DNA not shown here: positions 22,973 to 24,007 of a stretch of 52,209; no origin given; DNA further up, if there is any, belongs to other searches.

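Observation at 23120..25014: Translationally coupled ABC-type ATPase plus Toprim-like protein: candidate two-gene anti-phage module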

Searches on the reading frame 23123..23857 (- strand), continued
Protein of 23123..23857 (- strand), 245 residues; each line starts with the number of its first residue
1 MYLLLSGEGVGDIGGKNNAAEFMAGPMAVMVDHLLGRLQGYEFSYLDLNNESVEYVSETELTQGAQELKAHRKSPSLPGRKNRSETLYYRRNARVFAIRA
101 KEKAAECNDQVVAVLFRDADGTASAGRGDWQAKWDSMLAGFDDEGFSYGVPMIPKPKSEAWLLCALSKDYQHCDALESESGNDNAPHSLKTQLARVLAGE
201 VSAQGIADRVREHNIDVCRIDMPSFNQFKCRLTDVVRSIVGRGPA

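Call 47: get_annotated_region(hit=H7, flank=9000)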
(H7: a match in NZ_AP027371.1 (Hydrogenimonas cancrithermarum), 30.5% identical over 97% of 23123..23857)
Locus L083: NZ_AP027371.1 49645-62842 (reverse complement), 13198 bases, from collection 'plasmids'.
description: Hydrogenimonas cancrithermarum strain ISO32 plasmid pISO32_1, complete sequence
organism: Hydrogenimonas cancrithermarum (NCBI taxid 2993563)
taxonomy: Bacteria; Campylobacterota; Epsilonproteobacteria; Campylobacterales; Hydrogenimonadaceae; Hydrogenimonas; Hydrogenimonas cancrithermarum
host: -; source: -; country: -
typing (MOB-suite, as given by PLSDB): non-mobilizable
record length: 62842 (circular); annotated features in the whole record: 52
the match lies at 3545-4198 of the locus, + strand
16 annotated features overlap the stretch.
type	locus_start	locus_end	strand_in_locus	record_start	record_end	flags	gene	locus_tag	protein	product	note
CDS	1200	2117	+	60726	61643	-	-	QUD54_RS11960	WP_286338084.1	hypothetical protein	-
CDS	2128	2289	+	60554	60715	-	-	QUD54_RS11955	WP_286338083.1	hypothetical protein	-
CDS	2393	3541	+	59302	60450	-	-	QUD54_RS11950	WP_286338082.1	ATP-binding protein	-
CDS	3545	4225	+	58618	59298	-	-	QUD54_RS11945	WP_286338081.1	hypothetical protein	-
CDS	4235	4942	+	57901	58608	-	-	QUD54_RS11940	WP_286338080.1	HNH endonuclease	-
CDS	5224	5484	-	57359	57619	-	-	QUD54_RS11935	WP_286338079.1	hypothetical protein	-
CDS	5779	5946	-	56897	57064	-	-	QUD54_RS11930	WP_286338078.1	hypothetical protein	-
CDS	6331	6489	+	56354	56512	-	-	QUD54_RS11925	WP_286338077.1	SEL1-like repeat protein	-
CDS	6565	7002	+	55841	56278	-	-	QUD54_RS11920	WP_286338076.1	hypothetical protein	-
CDS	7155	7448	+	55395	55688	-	-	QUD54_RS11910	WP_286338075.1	hypothetical protein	-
CDS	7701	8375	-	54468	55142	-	-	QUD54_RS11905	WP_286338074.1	hypothetical protein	-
CDS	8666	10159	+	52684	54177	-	-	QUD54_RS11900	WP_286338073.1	DUF2779 domain-containing protein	-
CDS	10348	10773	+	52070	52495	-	-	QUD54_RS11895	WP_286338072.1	hypothetical protein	-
CDS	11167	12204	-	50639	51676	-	-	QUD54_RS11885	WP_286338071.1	tyrosine-type recombinase/integrase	GO:0015074 - DNA integration [Evidence IEA]; GO:0006310 - DNA recombination [Evidence IEA]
CDS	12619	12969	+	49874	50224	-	-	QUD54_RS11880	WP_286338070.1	hypothetical protein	-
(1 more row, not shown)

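Call 48: search_protein_families(library=pfam, proteins=[L082:8989-9723:+, L083:3545-4222:+, P0035, P0058, P0118, P0008, P0031, P0002, P0044, P0088], max_evalue=10)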
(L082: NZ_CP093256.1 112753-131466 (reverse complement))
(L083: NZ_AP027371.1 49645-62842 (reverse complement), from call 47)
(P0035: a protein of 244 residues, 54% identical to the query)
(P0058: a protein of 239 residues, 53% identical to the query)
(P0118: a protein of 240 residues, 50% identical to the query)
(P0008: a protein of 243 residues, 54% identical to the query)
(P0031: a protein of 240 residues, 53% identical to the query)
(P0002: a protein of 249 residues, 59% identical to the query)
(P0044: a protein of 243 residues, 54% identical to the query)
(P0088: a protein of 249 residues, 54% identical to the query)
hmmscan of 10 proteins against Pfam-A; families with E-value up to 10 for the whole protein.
L082:8989-9723:+ (245 aa): 0 families

L083:3545-4222:+ (226 aa): 1 family
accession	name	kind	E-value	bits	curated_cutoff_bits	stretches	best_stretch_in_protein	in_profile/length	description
PF01596.23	Methyltransf_3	-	0.044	13.5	22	1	56-133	66-149/204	O-methyltransferase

P0035 (244 aa): 0 families

P0058 (239 aa): 0 families

P0118 (240 aa): 1 family
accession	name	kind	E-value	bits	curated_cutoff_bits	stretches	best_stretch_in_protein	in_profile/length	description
PF14103.11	DUF4276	-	0.0015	19.2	30.2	1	94-236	53-192/192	Domain of unknown function (DUF4276)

P0008 (243 aa): 2 families
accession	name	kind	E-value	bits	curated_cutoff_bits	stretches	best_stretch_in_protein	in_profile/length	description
PF19962.4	EAD9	-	0.04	14.1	25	1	168-200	17-49/62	Effector-associated domain 9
PF14103.11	DUF4276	-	0.059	14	30.2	1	84-205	41-154/192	Domain of unknown function (DUF4276)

P0031 (240 aa): 1 family
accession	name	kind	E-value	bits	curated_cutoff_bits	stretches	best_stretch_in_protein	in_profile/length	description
PF14103.11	DUF4276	-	0.0061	17.3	30.2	1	93-169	36-113/192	Domain of unknown function (DUF4276)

P0002 (249 aa): 1 family
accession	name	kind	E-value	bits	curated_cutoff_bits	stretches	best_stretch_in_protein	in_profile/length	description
PF14103.11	DUF4276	-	0.0039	17.9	30.2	1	94-236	53-191/192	Domain of unknown function (DUF4276)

P0044 (243 aa): 1 family
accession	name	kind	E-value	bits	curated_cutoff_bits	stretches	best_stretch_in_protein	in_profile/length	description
PF14103.11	DUF4276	-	0.13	12.9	30.2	1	98-235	40-191/192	Domain of unknown function (DUF4276)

P0088 (249 aa): 0 families

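Call 69: search_protein_families(library=padloc, alignment_id=A4, max_evalue=1e-10)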
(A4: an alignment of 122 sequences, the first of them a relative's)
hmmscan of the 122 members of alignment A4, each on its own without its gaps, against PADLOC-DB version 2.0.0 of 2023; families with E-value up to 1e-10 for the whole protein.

A. member 1, L004:6872-8809:+ (646 aa): 0 families

B. families by the number of members that match (of 122 scanned): 152 families (the first 25 are shown)
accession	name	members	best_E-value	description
PDLC04135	mad3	4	5.2e-46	mads_3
PDLC04807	PDC-S02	2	1.8e-105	-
PDLC04817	PDC-S02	2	4.4e-94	-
PDLC04822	PDC-S02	2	8.6e-92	-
PDLC04831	PDC-S02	2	6.6e-68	-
PDLC04795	PDC-S02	2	1.1e-66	-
PDLC04810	PDC-S02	2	7.7e-64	-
PDLC04825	PDC-S02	2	2.5e-52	-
PDLC04820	PDC-S02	2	1.9e-47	-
PDLC04827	PDC-S02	2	8.4e-36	-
PDLC04821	PDC-S02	2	3.5e-33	-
PDLC04797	PDC-S02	2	4.2e-23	-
PDLC04812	PDC-S02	2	5e-22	-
PDLC04826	PDC-S02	2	5.8e-22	-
PDLC04802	PDC-S02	2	6.6e-20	-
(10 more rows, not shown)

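Call 75: search_protein_families(library=padloc, proteins=[L083:3545-4222:+, L082:8989-9723:+, L083:4235-4939:+], max_evalue=0.01)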
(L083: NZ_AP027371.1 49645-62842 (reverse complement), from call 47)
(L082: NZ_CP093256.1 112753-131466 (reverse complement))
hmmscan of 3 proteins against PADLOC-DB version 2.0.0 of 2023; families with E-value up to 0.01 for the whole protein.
L083:3545-4222:+ (226 aa): 6 families
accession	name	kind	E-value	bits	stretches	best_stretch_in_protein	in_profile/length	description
PDLC04544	PDC-M25B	-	6.6e-41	138.9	1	2-221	4-242/246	-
PDLC04546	PDC-M25B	-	1.5e-35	121.2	1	1-218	1-243/248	-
PDLC04545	PDC-M25B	-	1.2e-22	78.8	1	1-213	1-223/229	-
PDLC04542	PDC-M25B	-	1.9e-16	58.4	1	2-210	3-218/245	-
PDLC04543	PDC-M25B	-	1.6e-05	22.6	1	5-186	7-195/241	-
PDLC04210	HEC-01B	-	0.0065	14.3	0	90-152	57-126/217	-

L082:8989-9723:+ (245 aa): 5 families
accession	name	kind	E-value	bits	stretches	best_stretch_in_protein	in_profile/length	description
PDLC04544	PDC-M25B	-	3.2e-86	287.3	1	1-239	1-243/246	-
PDLC04546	PDC-M25B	-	1.8e-41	140.6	1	5-235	3-243/248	-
PDLC04545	PDC-M25B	-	1.5e-26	91.5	1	5-227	3-220/229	-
PDLC04542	PDC-M25B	-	1.9e-10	38.7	1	33-226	24-217/245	-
PDLC04543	PDC-M25B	-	5.3e-05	20.9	0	142-184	144-184/241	-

L083:4235-4939:+ (235 aa): 3 families
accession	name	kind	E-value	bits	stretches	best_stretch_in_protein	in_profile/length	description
PDLC04132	HNH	-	1.3e-26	91.3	1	104-234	138-272/286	-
PDLC03546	HNH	-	2.2e-18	64.3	1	114-196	153-234/282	Type II restriction enzyme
PDLC03529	REase_II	-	3.9e-15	53.9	1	116-232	265-379/389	Type II restriction enzyme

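Call 77: search_solved_structures(query=A5, max_evalue=10, show_alignments=3)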
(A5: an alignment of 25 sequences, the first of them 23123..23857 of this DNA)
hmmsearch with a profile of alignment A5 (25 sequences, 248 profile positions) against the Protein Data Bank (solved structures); distinct sequences matched with E-value up to 10: 0.

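Call 93: search_protein_families(library=ncbifam, alignment_id=A5, max_evalue=10)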
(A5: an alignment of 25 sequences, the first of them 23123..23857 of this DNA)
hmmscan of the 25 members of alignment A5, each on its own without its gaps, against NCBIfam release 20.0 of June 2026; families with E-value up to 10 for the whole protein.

A. member 1, window:23123-23857:- (245 aa): 0 families

B. families by the number of members that match (of 25 scanned): 2 families
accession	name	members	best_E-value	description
NF033536.1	lasso_PqqD_Bac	1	0.16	lasso peptide biosynthesis PqqD family chaperone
TIGR01011.1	rpsB_bact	1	0.18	30S ribosomal protein S2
